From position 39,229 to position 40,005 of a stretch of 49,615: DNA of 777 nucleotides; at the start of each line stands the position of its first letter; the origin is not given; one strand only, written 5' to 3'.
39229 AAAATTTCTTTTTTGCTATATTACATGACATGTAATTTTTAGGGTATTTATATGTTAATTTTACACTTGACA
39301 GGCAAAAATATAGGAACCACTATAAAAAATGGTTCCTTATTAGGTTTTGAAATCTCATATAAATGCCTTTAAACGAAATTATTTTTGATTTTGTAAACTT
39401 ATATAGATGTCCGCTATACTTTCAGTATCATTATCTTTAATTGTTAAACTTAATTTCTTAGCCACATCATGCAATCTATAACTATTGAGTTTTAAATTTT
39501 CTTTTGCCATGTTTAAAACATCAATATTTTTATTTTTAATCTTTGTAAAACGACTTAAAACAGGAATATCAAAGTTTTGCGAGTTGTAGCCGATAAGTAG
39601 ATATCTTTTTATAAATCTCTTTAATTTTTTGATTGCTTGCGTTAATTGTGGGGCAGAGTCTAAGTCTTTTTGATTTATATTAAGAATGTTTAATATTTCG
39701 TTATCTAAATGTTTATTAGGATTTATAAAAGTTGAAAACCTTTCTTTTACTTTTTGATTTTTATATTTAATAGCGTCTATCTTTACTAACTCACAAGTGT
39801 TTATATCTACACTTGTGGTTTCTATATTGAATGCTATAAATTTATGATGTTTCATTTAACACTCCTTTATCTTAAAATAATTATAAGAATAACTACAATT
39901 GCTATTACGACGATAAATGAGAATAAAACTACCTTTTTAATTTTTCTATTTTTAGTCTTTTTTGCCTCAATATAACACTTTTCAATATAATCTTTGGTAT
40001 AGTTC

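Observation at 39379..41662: Uncharacterised three-gene cargo operon on the island: Nmad3-like/DnaA-like fusion + membrane-anchored protein + degenerate DEDD exonuclease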

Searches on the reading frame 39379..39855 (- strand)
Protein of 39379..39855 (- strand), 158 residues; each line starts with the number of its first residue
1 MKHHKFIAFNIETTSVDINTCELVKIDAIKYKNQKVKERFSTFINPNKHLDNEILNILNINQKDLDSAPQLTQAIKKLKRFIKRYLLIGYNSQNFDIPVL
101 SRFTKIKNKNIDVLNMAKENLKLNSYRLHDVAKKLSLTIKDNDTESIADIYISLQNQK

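Call 3: search_protein_families(library=pfam, proteins=[window:39379-39855:-], max_evalue=0.1)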
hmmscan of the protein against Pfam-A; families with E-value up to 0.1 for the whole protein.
window:39379-39855:- (158 aa): 4 families
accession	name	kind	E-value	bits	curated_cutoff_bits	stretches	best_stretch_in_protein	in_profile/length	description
PF00929.31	RNase_T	-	1.2e-14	55.7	24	1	10-153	4-160/164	Exonuclease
PF13482.12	RNase_H_2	-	6.8e-08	33.1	22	1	9-146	3-124/165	RNase_H superfamily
PF03104.25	DNA_pol_B_exo1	-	0.0026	17.6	23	1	66-110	138-186/242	DNA polymerase family B, exonuclease domain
PF10108.15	DNA_pol_B_exo2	-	0.033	14.3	24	1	55-101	25-69/213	Predicted 3'-5' exonuclease related to the exonuclease domain of PolB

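Call 4: search_protein_families(library=padloc, proteins=[window:39379-39855:-], max_evalue=0.1)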
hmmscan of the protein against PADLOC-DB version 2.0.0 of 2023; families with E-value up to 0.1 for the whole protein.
window:39379-39855:- (158 aa): 4 families
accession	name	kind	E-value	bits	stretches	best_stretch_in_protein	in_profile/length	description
PDLC01247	DEDDh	-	5.4e-22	77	1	7-150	1-131/139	"CAS-I,CAS-II,CAS-III,CAS-IV,CAS-V,CAS-VI; associated"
PDLC05028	PDC-S48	-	4.1e-07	26.9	1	4-144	18-163/512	-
PDLC05027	PDC-S48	-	1.4e-06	25.7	1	1-139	1-146/411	-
PDLC03817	RTasSbcB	-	0.00097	16.2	1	6-102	2-106/436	DRT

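Call 5: search_protein_families(library=phrogs, proteins=[window:39379-39855:-], max_evalue=0.1)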
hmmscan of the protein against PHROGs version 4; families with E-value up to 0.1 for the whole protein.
window:39379-39855:- (158 aa): 6 families
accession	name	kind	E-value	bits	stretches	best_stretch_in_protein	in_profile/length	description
phrog_192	-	DNA, RNA and nucleotide metabolism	1.1e-20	75.4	1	2-139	104-248/397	DNA polymerase exonuclease subunit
phrog_14632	-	DNA, RNA and nucleotide metabolism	1.4e-13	51.3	1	5-151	83-233/380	DNA polymerase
phrog_403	-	DNA, RNA and nucleotide metabolism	4.5e-05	23.5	1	4-142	65-206/321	DNA polymerase exonuclease subunit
phrog_1252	-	DNA, RNA and nucleotide metabolism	0.0014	18.3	1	59-117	82-134/663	DNA polymerase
phrog_15519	-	unknown function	0.062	14.1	1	23-137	22-137/146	-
phrog_18235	-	unknown function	0.064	14.2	1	22-114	51-142/199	-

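Call 35: search_solved_structures(query=window:39379-39855:-, max_evalue=0.001, show_alignments=2)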
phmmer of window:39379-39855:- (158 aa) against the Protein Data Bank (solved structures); distinct sequences matched with E-value up to 0.001: 6.
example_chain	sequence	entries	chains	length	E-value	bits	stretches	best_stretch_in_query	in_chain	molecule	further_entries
2p1j_A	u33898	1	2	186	5.6e-12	49.1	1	5-137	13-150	DNA polymerase III polC-type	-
8h18_A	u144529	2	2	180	3e-07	33.8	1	6-135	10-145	DnaQ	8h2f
9l85_A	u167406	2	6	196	0.00032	24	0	7-104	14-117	exodeoxyribonuclease III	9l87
9l8b_A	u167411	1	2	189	0.00034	23.9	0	6-104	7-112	exodeoxyribonuclease III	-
9mrc_A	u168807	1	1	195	0.00063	23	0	5-103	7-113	exodeoxyribonuclease III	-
9mrd_A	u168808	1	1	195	0.00066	23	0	5-103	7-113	exodeoxyribonuclease III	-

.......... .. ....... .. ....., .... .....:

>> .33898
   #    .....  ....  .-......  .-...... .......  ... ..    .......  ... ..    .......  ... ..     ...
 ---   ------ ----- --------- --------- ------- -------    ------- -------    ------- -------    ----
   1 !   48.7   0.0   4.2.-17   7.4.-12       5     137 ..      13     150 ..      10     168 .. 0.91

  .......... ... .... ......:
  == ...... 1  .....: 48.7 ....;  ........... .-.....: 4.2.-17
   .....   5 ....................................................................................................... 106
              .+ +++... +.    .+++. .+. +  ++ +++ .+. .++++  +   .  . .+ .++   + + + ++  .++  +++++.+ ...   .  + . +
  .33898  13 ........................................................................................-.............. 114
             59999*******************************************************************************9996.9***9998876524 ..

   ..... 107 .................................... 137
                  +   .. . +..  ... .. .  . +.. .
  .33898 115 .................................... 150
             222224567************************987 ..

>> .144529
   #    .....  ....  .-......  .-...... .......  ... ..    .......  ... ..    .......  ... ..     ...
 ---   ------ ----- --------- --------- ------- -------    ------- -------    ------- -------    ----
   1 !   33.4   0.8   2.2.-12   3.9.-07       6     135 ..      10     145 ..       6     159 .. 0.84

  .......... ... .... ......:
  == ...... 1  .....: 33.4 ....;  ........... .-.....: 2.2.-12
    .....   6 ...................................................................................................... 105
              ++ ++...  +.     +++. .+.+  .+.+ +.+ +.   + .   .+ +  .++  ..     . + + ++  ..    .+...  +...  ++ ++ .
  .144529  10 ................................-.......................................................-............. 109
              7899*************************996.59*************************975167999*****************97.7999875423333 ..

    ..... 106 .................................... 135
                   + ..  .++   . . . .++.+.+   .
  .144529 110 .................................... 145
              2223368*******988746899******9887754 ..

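Call 40: search_protein_families(library=ncbifam, proteins=[window:39379-39855:-], max_evalue=0.01)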
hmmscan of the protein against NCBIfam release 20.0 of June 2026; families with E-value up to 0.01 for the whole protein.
window:39379-39855:- (158 aa): 27 families (the best 25 are shown)
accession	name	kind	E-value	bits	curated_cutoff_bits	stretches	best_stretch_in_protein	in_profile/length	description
TIGR01405.1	polC_Gram_pos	equivalog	3.5e-23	81.3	1043.45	1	2-151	187-347/1211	DNA polymerase III subunit alpha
NF001688.0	PRK00448.1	equivalog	4.5e-22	77.5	873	1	1-151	420-581/1445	PolC-type DNA polymerase III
NF006601.0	PRK09145.1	equivalog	5.3e-16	58.7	189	1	2-119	27-151/207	3'-5' exonuclease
NF005289.0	PRK06807.1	equivalog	8.1e-16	58.1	335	1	5-151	9-159/313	3'-5' exonuclease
NF006316.0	PRK08517.1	equivalog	2e-15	56.9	247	1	2-139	68-209/270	3'-5' exonuclease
NF005570.0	PRK07247.1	equivalog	1.3e-14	54.5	226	1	4-117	5-119/195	3'-5' exonuclease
NF005836.0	PRK07740.1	equivalog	3.9e-13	49.4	261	1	5-139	60-202/244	hypothetical protein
NF004964.0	PRK06310.1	equivalog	9e-13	48.2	236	1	1-151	4-161/250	DNA polymerase III subunit epsilon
NF005981.0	PRK08074.1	equivalog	1.4e-12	46.5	789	1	3-153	2-164/931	ATP-dependent DNA helicase DinG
TIGR00573.1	dnaq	subfamily_domain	2.2e-12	46.9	71.5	1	2-117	5-129/217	exonuclease, DNA polymerase III, epsilon subunit family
NF005905.0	PRK07883.1-3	equivalog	2e-11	43.2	508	1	5-102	25-121/581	DEDD exonuclease domain-containing protein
TIGR01407.1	dinG_rel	hypoth_equivalog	4.2e-11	41.8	547.7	1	6-141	2-143/889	putative DnaQ family exonuclease/DinG family helicase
NF005907.0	PRK07883.1-5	equivalog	1e-10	40.7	454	1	5-107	29-130/584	DEDD exonuclease domain-containing protein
NF004963.0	PRK06309.1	equivalog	1.1e-10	41.5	245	1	5-115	3-117/232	DNA polymerase III subunit epsilon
NF005906.0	PRK07883.1-4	equivalog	1.8e-10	39.8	495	1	4-135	6-143/563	DEDD exonuclease domain-containing protein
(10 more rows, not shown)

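Call 60: find_homologous_proteins(query=window:39379-39855:-, max_evalue=0.00001)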
Query window:39379-39855:- (158 aa): 3 proteins with E <= 0.00001 among 100 candidates.
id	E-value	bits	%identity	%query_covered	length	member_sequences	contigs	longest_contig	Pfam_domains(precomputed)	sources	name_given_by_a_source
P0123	3.0e-93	327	100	100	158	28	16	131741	PF00929.32,PF13482.13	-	-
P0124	4.4e-79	281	88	97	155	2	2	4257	PF00929.32,PF13482.13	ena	-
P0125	1.1e-60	222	96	70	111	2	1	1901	PF00929.32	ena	-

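Call 62: find_encoding_contigs(protein=P0123, flank=7000, max_places=10)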
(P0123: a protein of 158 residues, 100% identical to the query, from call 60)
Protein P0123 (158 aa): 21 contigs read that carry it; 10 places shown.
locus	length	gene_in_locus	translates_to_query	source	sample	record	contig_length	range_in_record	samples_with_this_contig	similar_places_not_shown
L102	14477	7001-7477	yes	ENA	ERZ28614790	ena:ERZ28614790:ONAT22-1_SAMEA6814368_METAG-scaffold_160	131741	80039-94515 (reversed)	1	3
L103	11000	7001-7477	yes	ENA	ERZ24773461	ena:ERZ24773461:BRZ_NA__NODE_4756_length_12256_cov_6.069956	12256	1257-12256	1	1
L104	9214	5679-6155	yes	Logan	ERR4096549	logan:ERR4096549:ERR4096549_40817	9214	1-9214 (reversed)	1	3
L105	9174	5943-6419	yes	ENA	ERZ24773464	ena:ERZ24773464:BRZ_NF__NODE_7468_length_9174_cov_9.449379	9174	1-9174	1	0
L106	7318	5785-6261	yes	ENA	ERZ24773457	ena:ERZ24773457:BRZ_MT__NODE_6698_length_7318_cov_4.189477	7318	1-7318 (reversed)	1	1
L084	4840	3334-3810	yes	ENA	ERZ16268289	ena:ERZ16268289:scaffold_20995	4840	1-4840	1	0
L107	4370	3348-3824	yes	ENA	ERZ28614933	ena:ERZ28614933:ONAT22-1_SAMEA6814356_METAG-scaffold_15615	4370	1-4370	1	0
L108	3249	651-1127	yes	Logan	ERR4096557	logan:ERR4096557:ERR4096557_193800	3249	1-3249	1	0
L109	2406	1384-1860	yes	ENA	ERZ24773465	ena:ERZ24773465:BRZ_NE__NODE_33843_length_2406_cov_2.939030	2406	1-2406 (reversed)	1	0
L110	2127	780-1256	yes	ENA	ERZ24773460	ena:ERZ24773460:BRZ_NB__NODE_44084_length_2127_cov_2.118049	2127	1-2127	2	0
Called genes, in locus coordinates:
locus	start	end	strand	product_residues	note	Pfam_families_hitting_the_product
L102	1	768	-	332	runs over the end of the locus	PF01168:Ala_racemase_N, PF00842:Ala_racemase_C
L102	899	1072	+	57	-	-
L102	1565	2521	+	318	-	-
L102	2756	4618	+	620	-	PF13155:Toprim_2, PF03796:DnaB_C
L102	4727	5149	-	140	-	PF01381:HTH_3 (weak)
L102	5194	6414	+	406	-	PF18754:Nmad3, PF00308:Bac_DnaA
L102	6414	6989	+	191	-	-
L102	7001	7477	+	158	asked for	PF00929:RNase_T, PF13482:RNase_H_2 (weak)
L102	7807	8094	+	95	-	PF12728:HTH_17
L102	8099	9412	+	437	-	PF02899:Phage_int_SAM_1 (weak), PF13102:Phage_int_SAM_5, PF13495:Phage_int_SAM_4 (weak), PF14659:Phage_int_SAM_3 (weak), PF22022:Phage_int_M (faint), PF00589:Phage_integrase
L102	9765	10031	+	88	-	-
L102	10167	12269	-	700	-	PF01138:RNase_PH, PF03725:RNase_PH_C, PF22675:KH-I_KHDC4-BBP (faint), PF03726:PNPase, PF01138:RNase_PH, PF00013:KH_1, PF00575:S1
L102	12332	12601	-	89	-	PF00312:Ribosomal_S15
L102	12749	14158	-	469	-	PF04055:Radical_SAM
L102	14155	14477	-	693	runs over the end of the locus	PF13328:HD_4, PF04607:RelA_SpoT, PF02824:TGS, PF19296:RelA_AH (weak), PF28438:RelA_RIS, PF13291:ACT_4 (weak)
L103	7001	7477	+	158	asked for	PF00929:RNase_T, PF13482:RNase_H_2 (weak)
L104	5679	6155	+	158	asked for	PF00929:RNase_T, PF13482:RNase_H_2 (weak)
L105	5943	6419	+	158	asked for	PF00929:RNase_T, PF13482:RNase_H_2 (weak)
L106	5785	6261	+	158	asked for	PF00929:RNase_T, PF13482:RNase_H_2 (weak)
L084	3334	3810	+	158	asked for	PF00929:RNase_T, PF13482:RNase_H_2 (weak)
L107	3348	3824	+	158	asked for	PF00929:RNase_T, PF13482:RNase_H_2 (weak)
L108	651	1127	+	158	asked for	PF00929:RNase_T, PF13482:RNase_H_2 (weak)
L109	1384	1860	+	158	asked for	PF00929:RNase_T, PF13482:RNase_H_2 (weak)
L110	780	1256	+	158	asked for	PF00929:RNase_T, PF13482:RNase_H_2 (weak)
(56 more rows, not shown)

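Call 92: search_dna_similar(query=window:39379-39855:-, collection=phages, mode=protein, max_evalue=0.001, max_rows=15)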
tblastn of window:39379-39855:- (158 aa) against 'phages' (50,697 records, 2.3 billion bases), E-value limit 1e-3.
Records with a match: 81; places in all: 81; records where one place covers at least 80% of the query: 77.
Best place of each record, by identity: <60% 81.
By first word of the organism name: Flavobacterium 31; Clostridium 20; Bacteriophage 13; Staphylococcus 10; Clostridioides 4; Croceibacter 2; Virus 1.
By host as written in the record: - 20; Flavobacterium psychrophilum 950106-1/1 13; Clostridium difficile 8; Staphylococcus aureus 8; Flavobacterium psychrophilum FPS-F15 6; Flavobacterium psychrophilum 020612-2/1 3; Clostridium tetani ATCC 9441 2; Clostridium tetani ATCC 19406 2; and 16 more.
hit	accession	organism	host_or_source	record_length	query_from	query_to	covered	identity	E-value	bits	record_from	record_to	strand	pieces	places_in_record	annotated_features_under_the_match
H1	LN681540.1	Clostridium phage phiCD506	Clostridium difficile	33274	6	157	96%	29.8%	4e-12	69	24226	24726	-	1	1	conserved protein of unknown function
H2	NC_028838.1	Clostridium phage phiCD506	Clostridium difficile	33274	6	157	96%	29.8%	4e-12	69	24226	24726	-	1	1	DNA polymerase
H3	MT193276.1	Clostridioides phage JD033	Clostridioides difficile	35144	6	157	96%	29.8%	8e-12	67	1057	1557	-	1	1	DNA polymerase III alpha subunit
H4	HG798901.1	Clostridium phage phiCDHM11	-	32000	6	157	96%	29.8%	3e-11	66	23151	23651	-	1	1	phiCDHM11_gp33: conserved hypothetical protein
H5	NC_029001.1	Clostridium phage phiCDHM11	-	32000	6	157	96%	29.8%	3e-11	66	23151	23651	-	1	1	phiCDHM11_gp33: DNA polymerase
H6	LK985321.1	Clostridium phage phiCDHM14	-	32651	6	157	96%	29.8%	3e-11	66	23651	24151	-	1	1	phiCDHM14_gp36: putative endonuclease protein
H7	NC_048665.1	Clostridium phage phiCDHM14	-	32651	6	157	96%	29.8%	3e-11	66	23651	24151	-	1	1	phiCDHM14_gp36: DNA polymerase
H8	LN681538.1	Clostridium phage phiCD481-1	Clostridium difficile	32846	6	157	96%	29.8%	3e-11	66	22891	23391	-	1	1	conserved protein of unknown function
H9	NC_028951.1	Clostridium phage phiCD481-1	Clostridium difficile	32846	6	157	96%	29.8%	3e-11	66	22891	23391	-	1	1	DNA polymerase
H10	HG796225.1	Clostridium phage phiCDHM13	Clostridium difficile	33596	6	157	96%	29.8%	3e-11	66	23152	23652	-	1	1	phiCDHM13_gp32: putative exonuclease protein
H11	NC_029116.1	Clostridium phage phiCDHM13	Clostridium difficile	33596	6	157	96%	29.8%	3e-11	66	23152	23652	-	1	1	phiCDHM13_gp32: DNA polymerase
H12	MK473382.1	Clostridium phage JD032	Clostridioides difficile TW69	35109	6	157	96%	29.2%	1e-11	67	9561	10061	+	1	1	3'-5' exonuclease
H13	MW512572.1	Clostridioides phage phiCD08011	Clostridioides difficile CD08011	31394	6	157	96%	29.2%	3e-11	66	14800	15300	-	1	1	DNA polymerase III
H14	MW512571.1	Clostridioides phage CD2301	Clostridioides difficile CD2301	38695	6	157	96%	29.2%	4e-11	66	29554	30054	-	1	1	DNA polymerase III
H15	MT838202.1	Bacteriophage sp.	human fecal samples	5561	5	154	95%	29.0%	2e-6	52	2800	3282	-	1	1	record has no annotation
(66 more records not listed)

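Call 94: get_annotated_region(hit=H2, flank=4000)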
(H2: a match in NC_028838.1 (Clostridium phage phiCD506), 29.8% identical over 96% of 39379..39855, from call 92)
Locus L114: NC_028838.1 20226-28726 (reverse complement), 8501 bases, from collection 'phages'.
description: Clostridium phage phiCD506, complete genome.
organism: Clostridium phage phiCD506 (NCBI taxid 1582155)
taxonomy: Viruses; Duplodnaviria; Heunggongvirae; Uroviricota; Caudoviricetes; Sherbrookevirus; Sherbrookevirus CD506
host: Clostridium difficile; source: -; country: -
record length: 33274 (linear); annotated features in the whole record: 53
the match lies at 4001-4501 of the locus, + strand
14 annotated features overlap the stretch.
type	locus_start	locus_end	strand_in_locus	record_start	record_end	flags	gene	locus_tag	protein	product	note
CDS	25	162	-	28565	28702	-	-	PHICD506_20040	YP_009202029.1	hypothetical protein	Evidence 5 : No homology to any previously reported sequences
CDS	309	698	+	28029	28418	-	-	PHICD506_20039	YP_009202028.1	transcriptional regulator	Evidence 3 : Function proposed based on presence of conserved amino acid motif, structural feature or limited homology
CDS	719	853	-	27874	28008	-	-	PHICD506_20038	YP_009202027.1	hypothetical protein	Evidence 5 : No homology to any previously reported sequences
CDS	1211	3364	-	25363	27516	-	-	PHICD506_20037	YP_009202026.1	DEAD/DEAH box helicase family protein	Evidence 3 : Function proposed based on presence of conserved amino acid motif, structural feature or limited homology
CDS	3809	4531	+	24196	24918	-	-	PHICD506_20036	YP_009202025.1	DNA polymerase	Evidence 4 : Homologs of previously reported genes of unknown function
CDS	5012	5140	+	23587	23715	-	-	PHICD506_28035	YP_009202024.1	hypothetical protein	Evidence 4 : Homologs of previously reported genes of unknown function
CDS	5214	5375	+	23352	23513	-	-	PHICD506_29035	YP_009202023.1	membrane protein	Evidence 4 : Homologs of previously reported genes of unknown function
CDS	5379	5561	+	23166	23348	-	-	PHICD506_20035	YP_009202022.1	hypothetical protein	Evidence 4 : Homologs of previously reported genes of unknown function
CDS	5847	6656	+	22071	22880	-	-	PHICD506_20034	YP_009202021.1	ParA-like partition protein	Evidence 3 : Function proposed based on presence of conserved amino acid motif, structural feature or limited homology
CDS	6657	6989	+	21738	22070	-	-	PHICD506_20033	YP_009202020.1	hypothetical protein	Evidence 4 : Homologs of previously reported genes of unknown function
CDS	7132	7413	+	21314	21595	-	-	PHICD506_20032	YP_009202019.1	hypothetical protein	Evidence 4 : Homologs of previously reported genes of unknown function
CDS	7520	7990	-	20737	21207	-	-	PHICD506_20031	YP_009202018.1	hypothetical protein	Evidence 4 : Homologs of previously reported genes of unknown function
CDS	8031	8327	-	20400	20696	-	-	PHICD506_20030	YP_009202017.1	hypothetical protein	Evidence 4 : Homologs of previously reported genes of unknown function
CDS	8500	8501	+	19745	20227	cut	-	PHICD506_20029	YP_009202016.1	helix-turn-helix domain-containing protein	Evidence 4 : Homologs of previously reported genes of unknown function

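Call 107: find_related_loci(query=window:39379-39855:-, collection=viral_contigs, flank=6000)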
Query window:39379-39855:- (158 aa) in viral_contigs; peptide patterns used: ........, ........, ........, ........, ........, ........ (x = any residue, [..] = any of these).
52 stretches matched a pattern, but none encodes a relative of the query by tblastn (E <= 1e-3).
